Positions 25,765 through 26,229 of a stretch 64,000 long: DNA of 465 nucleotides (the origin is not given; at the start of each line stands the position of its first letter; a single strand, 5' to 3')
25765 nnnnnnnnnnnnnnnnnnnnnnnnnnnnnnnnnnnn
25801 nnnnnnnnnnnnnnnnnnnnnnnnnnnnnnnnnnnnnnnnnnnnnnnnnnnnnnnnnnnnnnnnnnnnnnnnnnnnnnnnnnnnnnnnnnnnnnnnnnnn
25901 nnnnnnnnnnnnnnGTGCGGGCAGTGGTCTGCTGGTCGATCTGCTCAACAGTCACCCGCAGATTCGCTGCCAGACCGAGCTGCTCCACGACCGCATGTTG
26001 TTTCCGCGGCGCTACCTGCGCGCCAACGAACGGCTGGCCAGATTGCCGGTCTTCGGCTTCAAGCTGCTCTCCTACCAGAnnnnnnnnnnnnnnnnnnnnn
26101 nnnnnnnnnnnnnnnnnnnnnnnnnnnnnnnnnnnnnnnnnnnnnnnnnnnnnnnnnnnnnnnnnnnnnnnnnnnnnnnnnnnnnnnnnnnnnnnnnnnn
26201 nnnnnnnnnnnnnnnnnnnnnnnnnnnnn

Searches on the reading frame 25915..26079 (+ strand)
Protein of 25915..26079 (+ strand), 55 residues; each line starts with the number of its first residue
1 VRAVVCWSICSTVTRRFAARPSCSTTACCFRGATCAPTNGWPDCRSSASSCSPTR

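Call 72: search_protein_families(library=ncbifam, alignment_id=A3, max_evalue=0.1)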
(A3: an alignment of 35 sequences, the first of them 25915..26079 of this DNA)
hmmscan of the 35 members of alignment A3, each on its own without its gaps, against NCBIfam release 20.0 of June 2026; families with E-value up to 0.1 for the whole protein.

A. member 1, window:25915-26079:+ (55 aa): 0 families

B. families by the number of members that match (of 35 scanned): 9 families
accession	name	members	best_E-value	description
NF011728.1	PRK15181.1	1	3.5e-16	Vi polysaccharide biosynthesis UDP-N-acetylglucosaminuronic acid C-4 epimerase TviC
TIGR01181.1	dTDP_gluc_dehyt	1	5.1e-11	dTDP-glucose 4,6-dehydratase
NF007582.0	PRK10217.1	1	4e-06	dTDP-glucose 4,6-dehydratase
NF007490.0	PRK10084.1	1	6.9e-06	dTDP-glucose 4,6-dehydratase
TIGR01179.1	galE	1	5.6e-05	UDP-glucose 4-epimerase GalE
NF007956.0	PRK10675.1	1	8.4e-05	UDP-glucose 4-epimerase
TIGR02197.1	heptose_epim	1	0.00012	ADP-glyceromanno-heptose 6-epimerase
NF047922.1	GDPFucSynFcl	1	0.0027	GDP-L-fucose synthase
TIGR04180.1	EDH_00030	1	0.044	NAD-dependent 4,6-dehydratase LegB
